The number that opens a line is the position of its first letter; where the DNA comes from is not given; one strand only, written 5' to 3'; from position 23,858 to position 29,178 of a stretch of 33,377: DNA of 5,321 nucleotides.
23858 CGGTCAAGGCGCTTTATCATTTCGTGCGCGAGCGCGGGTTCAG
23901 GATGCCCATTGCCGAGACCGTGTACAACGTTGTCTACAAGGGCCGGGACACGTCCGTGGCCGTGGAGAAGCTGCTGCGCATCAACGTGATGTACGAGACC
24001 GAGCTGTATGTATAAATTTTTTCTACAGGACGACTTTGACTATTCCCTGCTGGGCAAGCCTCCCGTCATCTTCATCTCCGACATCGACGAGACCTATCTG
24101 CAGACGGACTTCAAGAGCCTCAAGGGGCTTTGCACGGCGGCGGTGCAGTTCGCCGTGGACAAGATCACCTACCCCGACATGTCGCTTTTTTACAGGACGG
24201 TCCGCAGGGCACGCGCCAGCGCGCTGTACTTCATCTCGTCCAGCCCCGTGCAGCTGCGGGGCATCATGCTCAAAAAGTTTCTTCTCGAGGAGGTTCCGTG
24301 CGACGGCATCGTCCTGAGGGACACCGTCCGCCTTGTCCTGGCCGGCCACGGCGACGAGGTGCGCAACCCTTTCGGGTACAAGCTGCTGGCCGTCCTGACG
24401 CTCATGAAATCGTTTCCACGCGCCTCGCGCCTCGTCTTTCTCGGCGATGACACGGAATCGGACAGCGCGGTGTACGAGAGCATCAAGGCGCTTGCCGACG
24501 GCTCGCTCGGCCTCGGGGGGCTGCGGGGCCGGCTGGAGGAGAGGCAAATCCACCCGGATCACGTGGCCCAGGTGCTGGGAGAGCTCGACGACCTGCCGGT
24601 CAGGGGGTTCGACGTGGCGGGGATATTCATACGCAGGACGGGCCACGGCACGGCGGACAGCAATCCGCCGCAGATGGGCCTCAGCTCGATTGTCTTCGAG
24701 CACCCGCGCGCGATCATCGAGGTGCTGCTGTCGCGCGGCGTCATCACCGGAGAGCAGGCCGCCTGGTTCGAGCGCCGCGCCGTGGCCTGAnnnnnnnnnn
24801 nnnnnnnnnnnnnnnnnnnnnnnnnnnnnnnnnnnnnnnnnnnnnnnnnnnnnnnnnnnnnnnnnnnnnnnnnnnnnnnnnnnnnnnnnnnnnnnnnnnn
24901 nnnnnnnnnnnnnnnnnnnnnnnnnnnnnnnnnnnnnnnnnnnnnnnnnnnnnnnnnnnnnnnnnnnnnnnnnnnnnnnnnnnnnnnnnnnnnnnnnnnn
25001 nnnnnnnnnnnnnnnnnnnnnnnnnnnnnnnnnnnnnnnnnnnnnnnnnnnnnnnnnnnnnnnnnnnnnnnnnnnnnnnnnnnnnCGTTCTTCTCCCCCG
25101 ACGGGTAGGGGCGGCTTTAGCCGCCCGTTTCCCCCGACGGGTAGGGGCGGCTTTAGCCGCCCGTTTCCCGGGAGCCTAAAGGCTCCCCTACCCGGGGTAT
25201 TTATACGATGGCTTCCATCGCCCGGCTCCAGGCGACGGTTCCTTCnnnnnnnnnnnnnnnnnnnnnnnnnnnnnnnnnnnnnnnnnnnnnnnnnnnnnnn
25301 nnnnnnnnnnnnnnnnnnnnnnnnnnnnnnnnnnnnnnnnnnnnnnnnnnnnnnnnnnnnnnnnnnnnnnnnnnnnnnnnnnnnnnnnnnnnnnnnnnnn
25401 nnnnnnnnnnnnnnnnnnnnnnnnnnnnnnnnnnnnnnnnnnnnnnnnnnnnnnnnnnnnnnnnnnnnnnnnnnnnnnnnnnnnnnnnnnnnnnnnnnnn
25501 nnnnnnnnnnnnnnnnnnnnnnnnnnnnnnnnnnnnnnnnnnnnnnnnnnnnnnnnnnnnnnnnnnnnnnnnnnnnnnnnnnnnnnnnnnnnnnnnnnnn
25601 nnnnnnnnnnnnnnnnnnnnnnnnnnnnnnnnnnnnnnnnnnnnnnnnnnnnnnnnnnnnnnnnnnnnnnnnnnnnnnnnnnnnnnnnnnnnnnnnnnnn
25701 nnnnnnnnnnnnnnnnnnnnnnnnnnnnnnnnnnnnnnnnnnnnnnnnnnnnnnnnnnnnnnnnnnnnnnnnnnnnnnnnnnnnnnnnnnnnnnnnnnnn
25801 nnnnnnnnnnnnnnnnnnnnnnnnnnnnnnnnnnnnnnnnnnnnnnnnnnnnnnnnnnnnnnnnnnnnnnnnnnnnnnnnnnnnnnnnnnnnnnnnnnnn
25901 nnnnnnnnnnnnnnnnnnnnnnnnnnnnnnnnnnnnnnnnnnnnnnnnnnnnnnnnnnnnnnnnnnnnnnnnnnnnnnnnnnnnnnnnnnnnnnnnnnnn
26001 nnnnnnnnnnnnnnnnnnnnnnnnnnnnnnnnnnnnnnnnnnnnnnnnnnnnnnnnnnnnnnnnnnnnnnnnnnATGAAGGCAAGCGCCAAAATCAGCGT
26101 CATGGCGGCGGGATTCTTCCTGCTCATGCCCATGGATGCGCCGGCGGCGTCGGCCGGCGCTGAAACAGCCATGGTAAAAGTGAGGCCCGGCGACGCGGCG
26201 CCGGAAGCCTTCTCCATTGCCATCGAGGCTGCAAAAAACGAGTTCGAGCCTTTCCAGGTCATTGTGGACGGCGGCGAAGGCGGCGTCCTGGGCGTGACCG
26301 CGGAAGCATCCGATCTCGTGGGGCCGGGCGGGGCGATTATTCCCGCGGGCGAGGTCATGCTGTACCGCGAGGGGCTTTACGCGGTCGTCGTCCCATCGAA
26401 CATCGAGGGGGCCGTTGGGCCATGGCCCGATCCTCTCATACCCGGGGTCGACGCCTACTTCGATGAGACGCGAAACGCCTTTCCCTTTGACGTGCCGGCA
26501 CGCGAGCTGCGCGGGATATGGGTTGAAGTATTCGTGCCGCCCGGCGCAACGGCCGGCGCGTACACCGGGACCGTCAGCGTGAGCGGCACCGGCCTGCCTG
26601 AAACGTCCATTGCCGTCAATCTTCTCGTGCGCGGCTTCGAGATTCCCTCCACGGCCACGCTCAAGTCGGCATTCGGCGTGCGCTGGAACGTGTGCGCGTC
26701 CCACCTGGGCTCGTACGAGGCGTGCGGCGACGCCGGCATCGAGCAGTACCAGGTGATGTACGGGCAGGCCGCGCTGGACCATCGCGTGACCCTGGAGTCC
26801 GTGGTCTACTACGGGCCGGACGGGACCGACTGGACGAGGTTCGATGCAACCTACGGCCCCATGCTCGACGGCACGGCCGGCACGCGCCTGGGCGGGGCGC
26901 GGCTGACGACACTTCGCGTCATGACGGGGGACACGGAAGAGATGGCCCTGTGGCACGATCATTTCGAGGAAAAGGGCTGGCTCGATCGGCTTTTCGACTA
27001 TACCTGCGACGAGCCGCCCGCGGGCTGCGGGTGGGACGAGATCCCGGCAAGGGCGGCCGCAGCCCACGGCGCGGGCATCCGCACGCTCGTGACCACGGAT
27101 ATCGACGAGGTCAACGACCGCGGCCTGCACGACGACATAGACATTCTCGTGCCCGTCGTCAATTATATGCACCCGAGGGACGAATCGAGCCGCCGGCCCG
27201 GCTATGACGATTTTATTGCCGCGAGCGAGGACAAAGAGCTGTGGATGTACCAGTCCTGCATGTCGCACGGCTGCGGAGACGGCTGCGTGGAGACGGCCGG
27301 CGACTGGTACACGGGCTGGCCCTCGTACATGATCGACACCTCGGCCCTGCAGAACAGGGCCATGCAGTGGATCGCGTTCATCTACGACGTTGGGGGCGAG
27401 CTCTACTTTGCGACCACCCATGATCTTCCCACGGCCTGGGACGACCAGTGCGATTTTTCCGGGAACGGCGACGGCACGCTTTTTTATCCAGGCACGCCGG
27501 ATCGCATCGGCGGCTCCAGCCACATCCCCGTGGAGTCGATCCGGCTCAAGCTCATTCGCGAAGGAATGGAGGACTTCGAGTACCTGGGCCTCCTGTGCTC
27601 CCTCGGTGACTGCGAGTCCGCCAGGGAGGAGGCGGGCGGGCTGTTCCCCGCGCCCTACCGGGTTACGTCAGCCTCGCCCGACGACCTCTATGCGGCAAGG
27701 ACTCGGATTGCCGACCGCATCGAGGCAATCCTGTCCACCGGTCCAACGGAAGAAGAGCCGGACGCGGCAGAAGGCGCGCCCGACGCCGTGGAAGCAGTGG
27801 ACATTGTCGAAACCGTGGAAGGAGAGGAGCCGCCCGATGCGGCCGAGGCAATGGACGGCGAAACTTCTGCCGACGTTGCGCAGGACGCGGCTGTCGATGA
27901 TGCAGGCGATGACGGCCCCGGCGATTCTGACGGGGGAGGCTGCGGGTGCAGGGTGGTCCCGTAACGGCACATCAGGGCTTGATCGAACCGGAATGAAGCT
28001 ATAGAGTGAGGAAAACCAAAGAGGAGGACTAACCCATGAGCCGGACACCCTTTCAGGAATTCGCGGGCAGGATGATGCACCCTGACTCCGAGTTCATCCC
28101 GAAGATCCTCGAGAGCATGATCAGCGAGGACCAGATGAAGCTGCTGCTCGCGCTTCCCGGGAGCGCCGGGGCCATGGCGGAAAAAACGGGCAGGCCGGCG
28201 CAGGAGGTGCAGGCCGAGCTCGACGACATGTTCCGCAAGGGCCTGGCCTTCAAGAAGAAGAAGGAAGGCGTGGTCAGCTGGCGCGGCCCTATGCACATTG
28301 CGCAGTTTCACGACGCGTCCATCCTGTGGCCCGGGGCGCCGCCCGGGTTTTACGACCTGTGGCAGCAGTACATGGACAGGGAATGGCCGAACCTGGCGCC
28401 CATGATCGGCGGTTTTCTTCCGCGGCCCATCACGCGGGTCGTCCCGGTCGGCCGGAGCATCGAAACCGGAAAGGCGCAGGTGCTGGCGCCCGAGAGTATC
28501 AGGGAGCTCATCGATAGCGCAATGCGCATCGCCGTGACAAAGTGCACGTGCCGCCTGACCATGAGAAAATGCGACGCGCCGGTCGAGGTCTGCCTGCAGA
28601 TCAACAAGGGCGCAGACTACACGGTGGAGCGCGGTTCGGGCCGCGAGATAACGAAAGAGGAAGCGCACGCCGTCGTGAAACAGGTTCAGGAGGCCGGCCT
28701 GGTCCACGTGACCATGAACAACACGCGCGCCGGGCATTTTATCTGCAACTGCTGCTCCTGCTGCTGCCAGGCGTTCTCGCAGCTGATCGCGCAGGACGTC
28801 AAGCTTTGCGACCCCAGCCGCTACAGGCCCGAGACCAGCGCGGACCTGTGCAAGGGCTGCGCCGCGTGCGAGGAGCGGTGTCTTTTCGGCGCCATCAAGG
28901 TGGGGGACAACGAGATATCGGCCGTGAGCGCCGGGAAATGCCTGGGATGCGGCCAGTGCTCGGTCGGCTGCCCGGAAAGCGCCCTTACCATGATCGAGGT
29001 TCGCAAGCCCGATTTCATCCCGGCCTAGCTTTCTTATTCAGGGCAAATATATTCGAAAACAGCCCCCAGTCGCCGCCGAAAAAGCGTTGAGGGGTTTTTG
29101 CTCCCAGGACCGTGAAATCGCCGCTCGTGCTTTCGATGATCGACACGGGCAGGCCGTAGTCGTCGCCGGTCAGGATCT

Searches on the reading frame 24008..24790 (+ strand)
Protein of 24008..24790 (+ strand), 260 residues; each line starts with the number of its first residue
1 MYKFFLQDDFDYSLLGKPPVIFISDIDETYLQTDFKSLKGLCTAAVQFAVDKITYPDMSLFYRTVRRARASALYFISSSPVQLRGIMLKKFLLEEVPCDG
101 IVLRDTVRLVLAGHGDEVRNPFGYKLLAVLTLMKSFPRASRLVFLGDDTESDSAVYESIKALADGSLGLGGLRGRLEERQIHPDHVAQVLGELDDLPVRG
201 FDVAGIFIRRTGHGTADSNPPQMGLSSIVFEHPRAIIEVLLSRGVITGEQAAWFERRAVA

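Call 18: search_protein_families(library=pfam, proteins=[window:24008-24790:+], max_evalue=0.001)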
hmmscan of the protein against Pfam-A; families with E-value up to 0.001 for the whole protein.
window:24008-24790:+ (260 aa): 1 family
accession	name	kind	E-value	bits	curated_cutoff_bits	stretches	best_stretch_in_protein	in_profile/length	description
PF09949.15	APP1_cat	-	3.1e-16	60.1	27.1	1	22-160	3-140/154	Phosphatidate phosphatase APP1, catalytic domain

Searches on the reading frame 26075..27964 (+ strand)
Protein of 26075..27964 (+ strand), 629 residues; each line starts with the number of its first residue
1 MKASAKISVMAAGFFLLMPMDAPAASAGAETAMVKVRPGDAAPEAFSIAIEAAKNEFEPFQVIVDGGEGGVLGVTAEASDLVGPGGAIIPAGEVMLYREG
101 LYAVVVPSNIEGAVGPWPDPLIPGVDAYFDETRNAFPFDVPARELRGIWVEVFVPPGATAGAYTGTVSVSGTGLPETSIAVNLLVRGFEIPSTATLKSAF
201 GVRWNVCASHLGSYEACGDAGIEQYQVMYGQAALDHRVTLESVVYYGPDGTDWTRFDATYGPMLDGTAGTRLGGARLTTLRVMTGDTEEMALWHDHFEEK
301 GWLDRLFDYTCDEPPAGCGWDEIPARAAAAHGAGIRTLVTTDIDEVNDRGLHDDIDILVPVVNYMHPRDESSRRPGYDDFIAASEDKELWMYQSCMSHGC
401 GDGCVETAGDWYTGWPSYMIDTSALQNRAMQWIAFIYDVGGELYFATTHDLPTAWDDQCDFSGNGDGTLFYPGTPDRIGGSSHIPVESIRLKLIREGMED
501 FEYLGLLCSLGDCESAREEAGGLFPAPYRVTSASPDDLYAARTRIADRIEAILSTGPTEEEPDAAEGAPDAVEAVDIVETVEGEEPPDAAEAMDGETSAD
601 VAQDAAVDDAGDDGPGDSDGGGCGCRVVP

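Call 18: search_protein_families(library=pfam, proteins=[window:26075-27964:+], max_evalue=0.001)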
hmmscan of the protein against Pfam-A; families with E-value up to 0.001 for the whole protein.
window:26075-27964:+ (629 aa): 2 families
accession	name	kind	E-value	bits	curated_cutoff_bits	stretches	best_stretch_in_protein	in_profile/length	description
PF22680.2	Glyco_hydro_123_N_2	-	4.2e-07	30.3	27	1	74-170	48-141/142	Glycoside hydrolase 123 N-terminal domain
PF13320.12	GH123_cat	-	0.00044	20.1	23.1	1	376-506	210-323/324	Glycoside hydrolase 123, catalytic domain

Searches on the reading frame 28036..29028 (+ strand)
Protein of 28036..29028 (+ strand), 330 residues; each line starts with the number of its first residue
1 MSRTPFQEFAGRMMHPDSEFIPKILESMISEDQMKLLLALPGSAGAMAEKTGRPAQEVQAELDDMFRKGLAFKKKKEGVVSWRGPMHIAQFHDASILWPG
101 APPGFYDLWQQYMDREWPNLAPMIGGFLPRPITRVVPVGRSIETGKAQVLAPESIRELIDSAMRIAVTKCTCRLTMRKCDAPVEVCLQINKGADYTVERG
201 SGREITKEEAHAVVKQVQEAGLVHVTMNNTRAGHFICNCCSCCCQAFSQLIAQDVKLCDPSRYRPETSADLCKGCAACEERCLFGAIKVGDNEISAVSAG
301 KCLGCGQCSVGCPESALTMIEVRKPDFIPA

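Call 18: search_protein_families(library=pfam, proteins=[window:28036-29028:+], max_evalue=0.001)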
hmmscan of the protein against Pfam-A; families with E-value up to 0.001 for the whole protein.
window:28036-29028:+ (330 aa): 4 families
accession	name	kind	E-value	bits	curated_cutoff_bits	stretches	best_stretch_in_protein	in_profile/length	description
PF12837.12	Fer4_6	-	1.1e-08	35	25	1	296-317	3-24/24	4Fe-4S binding domain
PF00037.32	Fer4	-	1.6e-06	28.1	21.1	0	298-318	4-24/24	4Fe-4S binding domain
PF14697.11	Fer4_21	-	3.8e-06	27.4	35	1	270-319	6-59/59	4Fe-4S dicluster domain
PF13187.11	Fer4_9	-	7.7e-06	26.3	27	1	272-316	2-51/52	4Fe-4S dicluster domain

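Call 30: search_protein_families(library=ncbifam, proteins=[window:28036-29028:+], max_evalue=0.00001)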
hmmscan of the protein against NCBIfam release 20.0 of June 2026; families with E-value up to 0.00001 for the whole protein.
window:28036-29028:+ (330 aa): 3 families
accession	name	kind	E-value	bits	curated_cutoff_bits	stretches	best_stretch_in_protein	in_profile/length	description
TIGR02700.1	flavo_MJ0208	hypoth_equivalog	1.5e-06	27.6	251.35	1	270-318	148-195/234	dihydromethanopterin reductase (acceptor)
TIGR04105.1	FeFe_hydrog_B1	subfamily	1.5e-06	27.2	450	1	258-321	102-163/462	monomeric [FeFe] hydrogenase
TIGR02179.1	PorD_KorD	subfamily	1.9e-06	27.9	60.05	1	262-321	17-76/78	2-oxoacid:acceptor oxidoreductase, delta subunit, pyruvate/2-ketoisovalerate family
